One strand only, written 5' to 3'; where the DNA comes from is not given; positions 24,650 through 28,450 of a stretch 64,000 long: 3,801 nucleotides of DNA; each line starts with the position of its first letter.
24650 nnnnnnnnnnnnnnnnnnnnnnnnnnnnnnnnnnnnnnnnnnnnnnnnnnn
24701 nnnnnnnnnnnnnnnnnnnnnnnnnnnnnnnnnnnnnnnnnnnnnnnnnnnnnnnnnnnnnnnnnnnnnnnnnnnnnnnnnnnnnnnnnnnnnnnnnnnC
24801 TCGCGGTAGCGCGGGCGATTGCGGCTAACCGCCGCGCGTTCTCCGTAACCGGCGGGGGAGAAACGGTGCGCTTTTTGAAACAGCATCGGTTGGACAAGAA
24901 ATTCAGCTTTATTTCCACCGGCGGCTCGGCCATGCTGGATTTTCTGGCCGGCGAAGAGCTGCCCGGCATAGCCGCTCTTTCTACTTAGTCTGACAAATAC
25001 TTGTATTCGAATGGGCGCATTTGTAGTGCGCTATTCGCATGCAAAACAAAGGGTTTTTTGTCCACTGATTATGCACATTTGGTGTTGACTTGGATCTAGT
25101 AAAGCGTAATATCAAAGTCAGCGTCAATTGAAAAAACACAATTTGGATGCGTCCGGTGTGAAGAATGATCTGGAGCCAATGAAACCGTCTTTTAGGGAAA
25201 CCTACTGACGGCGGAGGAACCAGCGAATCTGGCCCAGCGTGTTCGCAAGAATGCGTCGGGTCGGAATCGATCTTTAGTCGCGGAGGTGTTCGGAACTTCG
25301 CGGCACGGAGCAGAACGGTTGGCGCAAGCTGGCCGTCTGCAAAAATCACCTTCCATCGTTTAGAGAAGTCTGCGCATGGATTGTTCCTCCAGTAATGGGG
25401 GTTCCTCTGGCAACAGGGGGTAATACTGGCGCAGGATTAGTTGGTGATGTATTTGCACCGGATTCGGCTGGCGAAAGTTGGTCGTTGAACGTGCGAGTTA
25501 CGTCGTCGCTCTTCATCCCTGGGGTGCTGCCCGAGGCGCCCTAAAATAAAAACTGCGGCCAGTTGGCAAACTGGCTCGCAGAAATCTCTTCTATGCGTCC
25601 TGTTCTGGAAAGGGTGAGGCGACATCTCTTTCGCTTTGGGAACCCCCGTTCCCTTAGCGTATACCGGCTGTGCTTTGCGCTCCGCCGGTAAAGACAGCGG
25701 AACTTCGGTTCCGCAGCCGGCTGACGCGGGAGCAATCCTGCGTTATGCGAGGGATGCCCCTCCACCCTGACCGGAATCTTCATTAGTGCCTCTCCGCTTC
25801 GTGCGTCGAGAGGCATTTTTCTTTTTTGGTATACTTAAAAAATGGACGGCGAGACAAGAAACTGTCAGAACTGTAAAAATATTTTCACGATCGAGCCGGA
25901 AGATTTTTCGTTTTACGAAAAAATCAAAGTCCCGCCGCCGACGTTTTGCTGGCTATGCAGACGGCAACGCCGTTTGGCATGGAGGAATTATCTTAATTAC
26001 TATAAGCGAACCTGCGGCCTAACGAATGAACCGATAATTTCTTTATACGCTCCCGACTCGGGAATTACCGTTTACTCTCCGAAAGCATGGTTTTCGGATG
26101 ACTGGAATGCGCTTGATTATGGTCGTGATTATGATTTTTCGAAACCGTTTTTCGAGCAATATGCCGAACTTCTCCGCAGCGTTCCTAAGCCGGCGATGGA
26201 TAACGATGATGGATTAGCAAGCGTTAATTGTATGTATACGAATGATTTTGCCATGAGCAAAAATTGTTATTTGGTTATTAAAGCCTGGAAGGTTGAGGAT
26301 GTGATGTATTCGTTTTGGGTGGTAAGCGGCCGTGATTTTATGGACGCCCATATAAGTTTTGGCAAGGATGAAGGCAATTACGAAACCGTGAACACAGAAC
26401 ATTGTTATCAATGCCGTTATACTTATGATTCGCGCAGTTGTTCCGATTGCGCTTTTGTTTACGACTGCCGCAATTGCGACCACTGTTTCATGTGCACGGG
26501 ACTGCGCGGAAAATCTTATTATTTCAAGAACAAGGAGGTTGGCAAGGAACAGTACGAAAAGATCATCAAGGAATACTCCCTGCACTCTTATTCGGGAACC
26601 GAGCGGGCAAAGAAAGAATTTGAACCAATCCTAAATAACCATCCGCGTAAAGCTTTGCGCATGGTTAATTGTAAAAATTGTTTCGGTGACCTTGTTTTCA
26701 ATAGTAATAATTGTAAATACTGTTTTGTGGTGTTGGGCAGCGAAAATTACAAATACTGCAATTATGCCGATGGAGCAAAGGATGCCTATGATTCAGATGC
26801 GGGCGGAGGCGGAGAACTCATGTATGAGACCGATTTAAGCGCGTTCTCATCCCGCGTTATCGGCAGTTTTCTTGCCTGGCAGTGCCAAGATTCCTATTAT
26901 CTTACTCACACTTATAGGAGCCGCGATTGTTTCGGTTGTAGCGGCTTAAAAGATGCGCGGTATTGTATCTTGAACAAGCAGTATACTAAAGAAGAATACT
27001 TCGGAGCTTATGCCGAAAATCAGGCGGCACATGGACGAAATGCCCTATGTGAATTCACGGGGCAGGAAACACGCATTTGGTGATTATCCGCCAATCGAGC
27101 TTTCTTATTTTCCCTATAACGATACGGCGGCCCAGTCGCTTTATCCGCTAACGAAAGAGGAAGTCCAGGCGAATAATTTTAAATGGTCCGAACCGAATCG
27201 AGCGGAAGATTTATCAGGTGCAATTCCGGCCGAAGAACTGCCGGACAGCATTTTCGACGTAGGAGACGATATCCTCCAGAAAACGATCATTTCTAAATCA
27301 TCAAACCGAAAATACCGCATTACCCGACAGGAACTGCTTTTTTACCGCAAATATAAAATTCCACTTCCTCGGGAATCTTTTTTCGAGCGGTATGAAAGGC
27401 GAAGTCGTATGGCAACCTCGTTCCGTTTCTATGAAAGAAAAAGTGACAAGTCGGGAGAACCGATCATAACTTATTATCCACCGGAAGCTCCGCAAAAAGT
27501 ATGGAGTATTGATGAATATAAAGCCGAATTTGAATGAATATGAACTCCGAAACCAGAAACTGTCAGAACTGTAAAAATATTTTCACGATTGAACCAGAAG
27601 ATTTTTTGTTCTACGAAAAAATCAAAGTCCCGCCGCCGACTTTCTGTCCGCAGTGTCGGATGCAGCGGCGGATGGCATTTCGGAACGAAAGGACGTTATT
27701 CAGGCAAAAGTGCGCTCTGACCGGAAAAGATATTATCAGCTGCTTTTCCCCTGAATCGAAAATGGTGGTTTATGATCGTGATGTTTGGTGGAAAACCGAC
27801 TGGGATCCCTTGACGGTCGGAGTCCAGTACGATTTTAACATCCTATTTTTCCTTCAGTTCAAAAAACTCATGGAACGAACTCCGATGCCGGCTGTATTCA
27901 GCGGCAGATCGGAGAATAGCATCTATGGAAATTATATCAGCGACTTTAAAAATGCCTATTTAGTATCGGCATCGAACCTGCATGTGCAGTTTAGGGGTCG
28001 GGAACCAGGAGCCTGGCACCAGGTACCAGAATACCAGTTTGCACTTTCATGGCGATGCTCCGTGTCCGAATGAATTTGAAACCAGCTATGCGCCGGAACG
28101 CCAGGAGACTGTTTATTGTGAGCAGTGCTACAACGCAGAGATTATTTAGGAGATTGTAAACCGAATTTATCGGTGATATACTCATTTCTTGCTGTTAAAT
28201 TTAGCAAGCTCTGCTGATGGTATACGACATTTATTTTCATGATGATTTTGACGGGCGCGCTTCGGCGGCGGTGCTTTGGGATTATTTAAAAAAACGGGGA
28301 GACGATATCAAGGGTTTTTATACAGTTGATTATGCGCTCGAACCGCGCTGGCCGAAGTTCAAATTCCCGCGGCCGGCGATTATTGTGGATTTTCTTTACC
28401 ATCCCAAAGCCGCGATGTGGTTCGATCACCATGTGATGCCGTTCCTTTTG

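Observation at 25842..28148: Tandem cysteine-rich repeat proteins with a near-identical N-terminal zinc ribbon; second copy degraded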

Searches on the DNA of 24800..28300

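Call 8: search_rna_families(source=window, start=24800, end=28300, threshold=evalue, max_evalue=1)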
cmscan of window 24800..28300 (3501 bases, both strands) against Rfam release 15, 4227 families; matches with E-value up to 1: 0.
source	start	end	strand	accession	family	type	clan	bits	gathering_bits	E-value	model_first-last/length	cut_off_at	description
